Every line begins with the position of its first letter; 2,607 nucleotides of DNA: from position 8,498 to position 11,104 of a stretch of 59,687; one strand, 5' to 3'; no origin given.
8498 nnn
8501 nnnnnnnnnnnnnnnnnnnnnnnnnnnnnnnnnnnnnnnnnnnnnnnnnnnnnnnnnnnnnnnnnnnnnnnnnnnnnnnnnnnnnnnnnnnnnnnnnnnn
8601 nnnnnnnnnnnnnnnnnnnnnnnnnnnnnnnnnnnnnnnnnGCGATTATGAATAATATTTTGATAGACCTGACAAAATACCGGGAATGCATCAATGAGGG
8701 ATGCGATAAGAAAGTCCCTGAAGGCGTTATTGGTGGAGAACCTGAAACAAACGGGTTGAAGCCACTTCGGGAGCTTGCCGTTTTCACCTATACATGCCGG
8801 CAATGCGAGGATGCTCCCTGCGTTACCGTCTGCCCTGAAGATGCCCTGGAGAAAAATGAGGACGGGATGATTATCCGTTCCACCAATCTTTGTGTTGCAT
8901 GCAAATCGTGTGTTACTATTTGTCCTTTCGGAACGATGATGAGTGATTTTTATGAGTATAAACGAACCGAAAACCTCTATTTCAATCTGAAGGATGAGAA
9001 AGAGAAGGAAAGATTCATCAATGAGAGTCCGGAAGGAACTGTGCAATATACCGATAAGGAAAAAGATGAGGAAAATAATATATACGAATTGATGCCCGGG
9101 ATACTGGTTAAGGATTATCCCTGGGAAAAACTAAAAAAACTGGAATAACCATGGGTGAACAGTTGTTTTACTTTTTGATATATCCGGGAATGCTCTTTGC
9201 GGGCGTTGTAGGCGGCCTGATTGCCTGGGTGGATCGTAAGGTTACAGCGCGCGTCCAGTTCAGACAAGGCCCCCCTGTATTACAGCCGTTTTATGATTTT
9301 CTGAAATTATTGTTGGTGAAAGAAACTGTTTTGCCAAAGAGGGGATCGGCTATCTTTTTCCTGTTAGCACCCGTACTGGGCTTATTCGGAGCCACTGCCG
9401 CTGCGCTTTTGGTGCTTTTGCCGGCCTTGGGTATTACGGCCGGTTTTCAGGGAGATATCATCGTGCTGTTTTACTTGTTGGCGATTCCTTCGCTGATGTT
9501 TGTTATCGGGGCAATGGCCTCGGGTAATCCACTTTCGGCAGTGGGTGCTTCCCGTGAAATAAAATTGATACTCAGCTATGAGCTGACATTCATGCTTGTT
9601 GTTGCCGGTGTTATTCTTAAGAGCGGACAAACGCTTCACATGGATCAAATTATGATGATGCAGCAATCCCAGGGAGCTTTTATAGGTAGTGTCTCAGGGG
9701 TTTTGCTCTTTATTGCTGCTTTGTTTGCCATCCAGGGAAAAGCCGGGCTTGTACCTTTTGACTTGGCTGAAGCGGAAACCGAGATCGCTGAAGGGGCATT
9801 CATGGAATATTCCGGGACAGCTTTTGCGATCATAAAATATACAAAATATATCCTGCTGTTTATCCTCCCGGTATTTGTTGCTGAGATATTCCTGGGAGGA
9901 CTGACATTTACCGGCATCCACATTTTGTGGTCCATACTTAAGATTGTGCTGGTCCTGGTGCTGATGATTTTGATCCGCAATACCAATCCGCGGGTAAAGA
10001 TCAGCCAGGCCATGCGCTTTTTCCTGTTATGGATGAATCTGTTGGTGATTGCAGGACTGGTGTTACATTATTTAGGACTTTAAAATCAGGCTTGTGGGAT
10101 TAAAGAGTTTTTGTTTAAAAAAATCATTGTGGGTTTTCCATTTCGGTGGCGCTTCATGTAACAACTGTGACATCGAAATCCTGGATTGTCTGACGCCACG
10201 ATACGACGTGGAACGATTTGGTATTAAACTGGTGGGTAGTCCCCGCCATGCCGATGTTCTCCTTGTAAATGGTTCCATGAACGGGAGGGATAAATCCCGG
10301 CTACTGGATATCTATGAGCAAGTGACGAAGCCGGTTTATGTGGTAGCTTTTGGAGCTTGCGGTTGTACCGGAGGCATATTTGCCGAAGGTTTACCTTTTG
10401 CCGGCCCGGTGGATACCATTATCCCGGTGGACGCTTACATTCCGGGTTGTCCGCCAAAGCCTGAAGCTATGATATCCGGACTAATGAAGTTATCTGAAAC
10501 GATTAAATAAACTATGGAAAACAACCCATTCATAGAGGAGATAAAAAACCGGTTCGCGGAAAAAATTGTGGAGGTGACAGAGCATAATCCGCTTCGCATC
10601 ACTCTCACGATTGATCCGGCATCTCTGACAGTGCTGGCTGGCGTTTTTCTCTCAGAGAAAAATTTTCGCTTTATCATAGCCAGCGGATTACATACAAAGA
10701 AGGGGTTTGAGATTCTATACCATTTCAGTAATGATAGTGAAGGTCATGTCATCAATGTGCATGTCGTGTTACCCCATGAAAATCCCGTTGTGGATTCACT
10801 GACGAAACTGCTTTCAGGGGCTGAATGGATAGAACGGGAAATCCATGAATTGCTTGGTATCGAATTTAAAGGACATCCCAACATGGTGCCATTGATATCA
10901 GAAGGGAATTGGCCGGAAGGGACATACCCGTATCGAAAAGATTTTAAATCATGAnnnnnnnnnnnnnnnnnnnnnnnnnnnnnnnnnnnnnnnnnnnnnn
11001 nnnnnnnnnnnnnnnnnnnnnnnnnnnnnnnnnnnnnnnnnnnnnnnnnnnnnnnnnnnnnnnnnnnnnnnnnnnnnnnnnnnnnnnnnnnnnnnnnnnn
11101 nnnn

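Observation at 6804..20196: Group 4 [NiFe] hydrogenase-Mrp complex headed by a sulfhydrogenase-type NAD(P)H/FAD module: candidate NAD(P)H-coupled, ion-translocating hydrogenase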

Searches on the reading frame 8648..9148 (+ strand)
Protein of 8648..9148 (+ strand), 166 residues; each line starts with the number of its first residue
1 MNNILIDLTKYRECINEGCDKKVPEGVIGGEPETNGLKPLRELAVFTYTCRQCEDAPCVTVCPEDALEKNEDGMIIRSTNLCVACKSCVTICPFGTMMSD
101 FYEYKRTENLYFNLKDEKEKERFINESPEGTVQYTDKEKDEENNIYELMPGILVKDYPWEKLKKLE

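Call 3: search_protein_families(library=pfam, proteins=[window:8648-9148:+], max_evalue=0.01)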
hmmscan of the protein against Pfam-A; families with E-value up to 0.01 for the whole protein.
window:8648-9148:+ (166 aa): 13 families
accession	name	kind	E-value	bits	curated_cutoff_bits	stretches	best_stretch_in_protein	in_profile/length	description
PF13247.11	Fer4_11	-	2.1e-10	41.2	26.2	1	44-99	4-61/100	4Fe-4S dicluster domain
PF12837.12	Fer4_6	-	1.2e-07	31.7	25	1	78-95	5-22/24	4Fe-4S binding domain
PF13484.11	Fer4_16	-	5.5e-07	30.7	30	1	82-121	2-38/66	4Fe-4S double cluster binding domain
PF13237.11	Fer4_10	-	8.6e-07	29.2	25.5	2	75-115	2-22/53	4Fe-4S dicluster domain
PF00037.32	Fer4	-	3e-06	27.2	21.1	1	78-95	4-21/24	4Fe-4S binding domain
PF12838.12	Fer4_7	-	4.6e-06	27.4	27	1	49-95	1-51/52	4Fe-4S dicluster domain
PF25160.1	LdpA_Fe-S-bd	-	5e-06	26.6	27.6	1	55-97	6-43/49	LdpA Fe-S cluster-binding domain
PF13187.11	Fer4_9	-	1.9e-05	25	27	1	50-95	2-50/52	4Fe-4S dicluster domain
PF14697.11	Fer4_21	-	7.2e-05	23.3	35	1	49-94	7-53/59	4Fe-4S dicluster domain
PF12797.12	Fer4_2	-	0.00015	21.9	24.5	1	75-94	3-22/22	4Fe-4S binding domain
PF13534.11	Fer4_17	-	0.0013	19.7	22.2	0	82-122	2-41/61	4Fe-4S dicluster domain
PF13183.11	Fer4_8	-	0.0016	19.4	27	0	80-111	3-35/68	4Fe-4S dicluster domain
PF12800.12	Fer4_4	-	0.0038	17.9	24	1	80-95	2-17/17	4Fe-4S binding domain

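Call 5: search_protein_families(library=ncbifam, proteins=[window:8648-9148:+], max_evalue=0.001)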
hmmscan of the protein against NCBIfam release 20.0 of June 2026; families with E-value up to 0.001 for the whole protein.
window:8648-9148:+ (166 aa): 45 families (the best 25 are shown)
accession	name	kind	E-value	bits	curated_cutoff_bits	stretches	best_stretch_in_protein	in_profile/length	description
NF038355.1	FDH3_beta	equivalog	8.8e-16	58.5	240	1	47-146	51-143/180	formate dehydrogenase FDH3 subunit beta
NF009408.0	PRK12769.1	equivalog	2e-15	56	1003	1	48-99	54-104/659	formate-dependent uric acid utilization protein AegA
NF045797.1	DsrO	equivalog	6.1e-15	55.3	200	1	45-107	98-160/235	sulfate reduction electron transfer complex DsrMKJOP subunit DsrO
NF007658.0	PRK10330.1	equivalog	5.9e-14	52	260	1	49-99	57-106/181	electron transport protein HydN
TIGR02951.1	DMSO_dmsB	equivalog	4e-13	49.7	214.1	1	46-97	60-112/161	DMSO/selenate family reductase complex B subunit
NF041715.1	arsenate_red_ArrB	equivalog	9e-13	48.3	450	1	34-99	41-106/233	arsenate respiratory reductase iron-sulfur subunit ArrB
TIGR03149.1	cyt_nit_nrfC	equivalog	2.9e-12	46.4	377.6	1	21-95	62-140/225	cytochrome c nitrite reductase Fe-S protein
NF045766.1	PhenlGlyoxDHPadI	equivalog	5.1e-11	42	700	1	49-100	54-106/443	NADH-dependent phenylglyoxylate dehydrogenase subunit beta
NF009451.0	PRK12809.1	equivalog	2.5e-10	39.3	1154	1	46-97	52-102/639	formate-dependent uric acid utilization protein YgfT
NF011569.0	PRK14993.1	equivalog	4.9e-10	39.2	416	1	48-96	98-146/244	tetrathionate reductase subunit TtrB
NF041782.1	mnquin_red_QrcC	equivalog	6.6e-10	39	400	1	39-111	54-130/239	menaquinone reductase iron-sulfur cluster-binding subunit QrcC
NF007382.0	PRK09898.1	equivalog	7.9e-10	38.6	213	1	42-97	115-171/208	ferredoxin-like protein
NF045715.1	sulf_resp_HmcB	equivalog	6.9e-09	35.2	420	1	48-106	105-160/307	sulfate respiration complex iron-sulfur protein HmcB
NF008134.0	PRK10882.1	equivalog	7e-09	35.2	263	1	46-98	109-162/329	hydrogenase 2 operon protein HybA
TIGR04105.1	FeFe_hydrog_B1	subfamily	2.1e-08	33.3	450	1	47-98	110-160/462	monomeric [FeFe] hydrogenase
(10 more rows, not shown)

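Call 62: search_solved_structures(query=window:8648-9148:+, max_evalue=0.001)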
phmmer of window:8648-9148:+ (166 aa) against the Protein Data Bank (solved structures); distinct sequences matched with E-value up to 0.001: 30.
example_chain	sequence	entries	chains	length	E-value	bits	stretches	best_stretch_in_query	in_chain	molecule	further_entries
7qv7_B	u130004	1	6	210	1.2e-13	54.3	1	46-120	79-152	Hydrogen dependent carbon dioxide reductase subunit HycB4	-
7qv7_A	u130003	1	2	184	4.2e-12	49.3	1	45-122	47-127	Hydrogen dependent carbon dioxide reductase subunit HycB3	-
6cz7_B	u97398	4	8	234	9.3e-12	48.1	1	43-98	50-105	4Fe-4S ferredoxin, iron-sulfur binding domain protein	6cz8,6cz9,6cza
9vap_B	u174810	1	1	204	1.1e-11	47.9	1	46-143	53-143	4Fe-4S dicluster domain-containing protein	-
9mqx_E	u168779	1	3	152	1.4e-11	47.6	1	47-99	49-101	Fe-S-cluster-containing hydrogenase subunit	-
7z0s_B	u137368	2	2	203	2.5e-09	40.2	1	47-97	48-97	Formate hydrogenlyase subunit 2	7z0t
7koe_D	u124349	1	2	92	1.1e-08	38.1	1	48-98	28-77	Ferredoxin-like protein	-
2vpw_B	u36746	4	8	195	4.4e-08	36.2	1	48-96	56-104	NRFC PROTEIN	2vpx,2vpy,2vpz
8k9e_B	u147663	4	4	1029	8.7e-08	35.2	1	46-114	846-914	Fe-S-cluster-containing hydrogenase components 1-like protein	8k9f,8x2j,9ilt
9sw6_G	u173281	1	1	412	2e-07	34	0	49-97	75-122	Polyferredoxin protein MvhB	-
6f0k_B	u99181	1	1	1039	2.7e-07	33.6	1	44-109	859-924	Fe-S-cluster-containing hydrogenase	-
1bc6_A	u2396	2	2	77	8.6e-07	32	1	45-100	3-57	7-FE FERREDOXIN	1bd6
6btm_B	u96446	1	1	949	1.4e-06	31.3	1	43-117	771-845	Alternative Complex III subunit B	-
6lod_B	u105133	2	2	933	3.6e-06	29.9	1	48-105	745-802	Fe-S-cluster-containing hydrogenase components 1-like protein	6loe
8c0z_C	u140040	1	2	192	1.1e-05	28.4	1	46-97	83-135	Iron-sulfur cluster-binding protein potential subunit of aldehyde oxidoreductase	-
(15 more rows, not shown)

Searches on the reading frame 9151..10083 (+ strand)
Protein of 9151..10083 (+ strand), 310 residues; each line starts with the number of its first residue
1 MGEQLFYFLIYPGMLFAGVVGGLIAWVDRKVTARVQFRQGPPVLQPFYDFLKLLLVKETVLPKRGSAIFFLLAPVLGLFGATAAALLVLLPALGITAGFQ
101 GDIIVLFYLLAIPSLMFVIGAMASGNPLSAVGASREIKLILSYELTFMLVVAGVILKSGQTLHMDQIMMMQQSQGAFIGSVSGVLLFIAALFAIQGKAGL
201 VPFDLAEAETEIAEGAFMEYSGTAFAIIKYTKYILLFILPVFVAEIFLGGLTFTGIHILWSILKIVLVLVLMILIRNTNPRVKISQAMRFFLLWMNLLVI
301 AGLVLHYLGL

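Call 3: search_protein_families(library=pfam, proteins=[window:9151-10083:+], max_evalue=0.01)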
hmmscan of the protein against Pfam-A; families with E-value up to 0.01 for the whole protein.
window:9151-10083:+ (310 aa): 1 family
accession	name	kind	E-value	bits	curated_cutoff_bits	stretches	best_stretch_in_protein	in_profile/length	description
PF00146.26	NADHdh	-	1.5e-62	212.1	27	1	16-305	10-296/298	NADH dehydrogenase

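Call 5: search_protein_families(library=ncbifam, proteins=[window:9151-10083:+], max_evalue=0.001)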
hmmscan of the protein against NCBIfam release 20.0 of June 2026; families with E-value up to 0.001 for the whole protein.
window:9151-10083:+ (310 aa): 7 families
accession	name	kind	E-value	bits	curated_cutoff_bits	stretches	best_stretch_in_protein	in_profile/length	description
NF004741.0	PRK06076.1-2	equivalog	1.1e-44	153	305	1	5-301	21-322/337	NADH-quinone oxidoreductase subunit NuoH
NF004745.0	PRK06076.1-6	equivalog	2.3e-32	112.5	450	1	24-290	33-313/341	NADH-quinone oxidoreductase subunit NuoH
NF004740.0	PRK06076.1-1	equivalog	2.7e-28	99.5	399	1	19-305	27-321/325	NADH-quinone oxidoreductase subunit NuoH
NF004742.0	PRK06076.1-3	equivalog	4.5e-26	91.9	531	1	23-291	42-329/356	NADH-quinone oxidoreductase subunit NuoH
NF040610.1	F420_dehyd_FpoH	exception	1.6e-25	90.2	475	1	19-301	25-325/339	F420H2 dehydrogenase subunit FpoH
NF004743.0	PRK06076.1-4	equivalog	5.8e-25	88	494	1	24-297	34-327/433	NADH-quinone oxidoreductase subunit NuoH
NF004744.0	PRK06076.1-5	equivalog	1e-23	84.1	542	1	14-253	37-282/372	NADH-quinone oxidoreductase subunit NuoH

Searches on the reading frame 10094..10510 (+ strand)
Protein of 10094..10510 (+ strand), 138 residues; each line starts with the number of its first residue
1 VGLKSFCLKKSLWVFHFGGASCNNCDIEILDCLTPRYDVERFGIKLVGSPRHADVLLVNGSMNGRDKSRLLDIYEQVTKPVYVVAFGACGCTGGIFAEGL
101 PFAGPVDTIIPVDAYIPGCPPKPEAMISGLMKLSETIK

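Call 3: search_protein_families(library=pfam, proteins=[window:10094-10510:+], max_evalue=0.01)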
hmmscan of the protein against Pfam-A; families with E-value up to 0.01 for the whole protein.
window:10094-10510:+ (138 aa): 1 family
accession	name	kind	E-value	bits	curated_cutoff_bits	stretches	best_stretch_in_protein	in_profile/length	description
PF01058.29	Oxidored_q6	-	1.3e-30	106.2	27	1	22-133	1-128/128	NADH ubiquinone oxidoreductase, 20 Kd subunit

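Call 5: search_protein_families(library=ncbifam, proteins=[window:10094-10510:+], max_evalue=0.001)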
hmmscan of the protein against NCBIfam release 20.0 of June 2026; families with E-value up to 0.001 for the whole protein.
window:10094-10510:+ (138 aa): 14 families
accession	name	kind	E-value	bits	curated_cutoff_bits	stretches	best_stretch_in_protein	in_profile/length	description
NF005012.1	PRK06411.1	subfamily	2.6e-42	144.2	116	1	6-138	30-159/166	NADH-quinone oxidoreductase subunit NuoB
TIGR01957.1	nuoB_fam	subfamily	6.6e-38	129.9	142.7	1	6-138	13-143/145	NADH-quinone oxidoreductase subunit B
NF011393.0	PRK14818.1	equivalog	2.5e-34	118.3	255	1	8-138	29-156/173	NADH dehydrogenase subunit B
NF011394.0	PRK14819.1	equivalog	1.8e-33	116.2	312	1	9-137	30-156/264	NADH-quinone oxidoreductase subunit B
NF009808.0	PRK13292.1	equivalog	3.4e-33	114.5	1156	1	7-138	22-150/791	NADH-quinone oxidoreductase subunit B/C/D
NF011388.0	PRK14813.1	equivalog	4.5e-33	114.7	294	1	10-138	28-154/189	NADH dehydrogenase subunit B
NF011395.0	PRK14820.1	equivalog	1.5e-32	112.8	263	1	8-137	31-157/180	NADH-quinone oxidoreductase subunit B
NF011390.0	PRK14815.1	equivalog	1.8e-31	108.8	281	1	8-137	31-157/183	NADH dehydrogenase subunit B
NF011391.0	PRK14816.1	equivalog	8.3e-31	107.1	283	1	9-138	51-178/196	NADH-quinone oxidoreductase subunit B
NF011392.0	PRK14817.1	equivalog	1e-30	106.7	271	1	7-137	33-160/182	NADH-quinone oxidoreductase subunit B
NF011389.0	PRK14814.1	equivalog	7.7e-28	97.6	285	1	9-137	32-157/186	NADH dehydrogenase subunit B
TIGR03294.1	FrhG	equivalog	8.6e-10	38.7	245.5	1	52-129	50-136/228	coenzyme F420 hydrogenase subunit gamma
NF045875.1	F420_non_VhuG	exception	3.4e-07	29.8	450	0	105-134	135-164/286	F420-non-reducing hydrogenase subunit VhuG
NF040831.1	sulfhyd_ShyD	equivalog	0.00057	19.6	460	0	36-95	31-89/240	NAD(P)-dependent hydrogenase/sulfhydrogenase 2 subunit delta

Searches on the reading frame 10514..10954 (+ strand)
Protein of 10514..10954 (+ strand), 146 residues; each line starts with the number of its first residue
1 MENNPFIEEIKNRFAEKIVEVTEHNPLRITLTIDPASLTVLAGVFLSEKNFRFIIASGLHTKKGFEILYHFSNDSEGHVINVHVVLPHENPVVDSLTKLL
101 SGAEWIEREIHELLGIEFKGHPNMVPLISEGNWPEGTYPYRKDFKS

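Call 3: search_protein_families(library=pfam, proteins=[window:10514-10954:+], max_evalue=0.01)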
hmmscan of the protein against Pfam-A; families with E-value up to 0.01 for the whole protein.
window:10514-10954:+ (146 aa): 1 family
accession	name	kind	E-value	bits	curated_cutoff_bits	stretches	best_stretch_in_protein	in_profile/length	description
PF00329.25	Complex1_30kDa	-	1.8e-23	83.9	22.5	1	32-145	2-119/124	Respiratory-chain NADH dehydrogenase, 30 Kd subunit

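Call 5: search_protein_families(library=ncbifam, proteins=[window:10514-10954:+], max_evalue=0.001)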
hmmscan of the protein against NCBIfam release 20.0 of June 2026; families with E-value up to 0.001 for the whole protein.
window:10514-10954:+ (146 aa): 17 families
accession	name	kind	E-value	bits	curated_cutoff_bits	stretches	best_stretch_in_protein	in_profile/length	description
TIGR01961.1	NuoC_fam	subfamily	9.1e-20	71.4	122.45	1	49-145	22-119/122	NADH (or F420H2) dehydrogenase, subunit C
NF005832.0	PRK07735.1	equivalog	1.4e-19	70.7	431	1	5-145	280-424/430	NADH-quinone oxidoreductase subunit C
NF004735.0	PRK06074.2-2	equivalog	1.2e-18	67.6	176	1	1-145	1-147/158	NADH-quinone oxidoreductase subunit C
NF040611.1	F420_dehyd_FpoC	exception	3e-18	66.3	220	1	1-145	1-147/158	F420H2 dehydrogenase subunit FpoC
NF004737.0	PRK06074.2-4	equivalog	3.6e-13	49.7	144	1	50-145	34-125/150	NADH-quinone oxidoreductase subunit C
NF006304.0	PRK08491.1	equivalog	4.1e-13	49.5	228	1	59-143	92-173/263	NADH-quinone oxidoreductase subunit C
NF009141.0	PRK12494.1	equivalog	4.3e-13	49.5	175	1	68-144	85-163/175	NAD(P)H-quinone oxidoreductase subunit J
NF005856.0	PRK07785.1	equivalog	1.1e-12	48.3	224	1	12-144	86-222/246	NADH-quinone oxidoreductase subunit C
NF004733.0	PRK06074.1-5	equivalog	1.6e-12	47.5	225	1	61-144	69-149/203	NADH-quinone oxidoreductase subunit C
NF008728.0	PRK11742.1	equivalog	3.6e-12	45.4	840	1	62-145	92-173/598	NADH-quinone oxidoreductase subunit C/D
NF004734.0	PRK06074.2-1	equivalog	7.4e-12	45.6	169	1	25-145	24-150/164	NADH-quinone oxidoreductase subunit C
NF009808.0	PRK13292.1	equivalog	1.1e-11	43.4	1156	1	63-145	294-374/791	NADH-quinone oxidoreductase subunit B/C/D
NF004730.0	PRK06074.1-1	equivalog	9.1e-10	38.7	193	1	56-144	69-156/200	NADH-quinone oxidoreductase subunit C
NF004732.0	PRK06074.1-4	equivalog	2.9e-09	37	376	1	65-144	117-195/250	NADH-quinone oxidoreductase subunit C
NF004736.0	PRK06074.2-3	equivalog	9.4e-09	35.2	239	1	62-145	76-158/183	NADH-quinone oxidoreductase subunit C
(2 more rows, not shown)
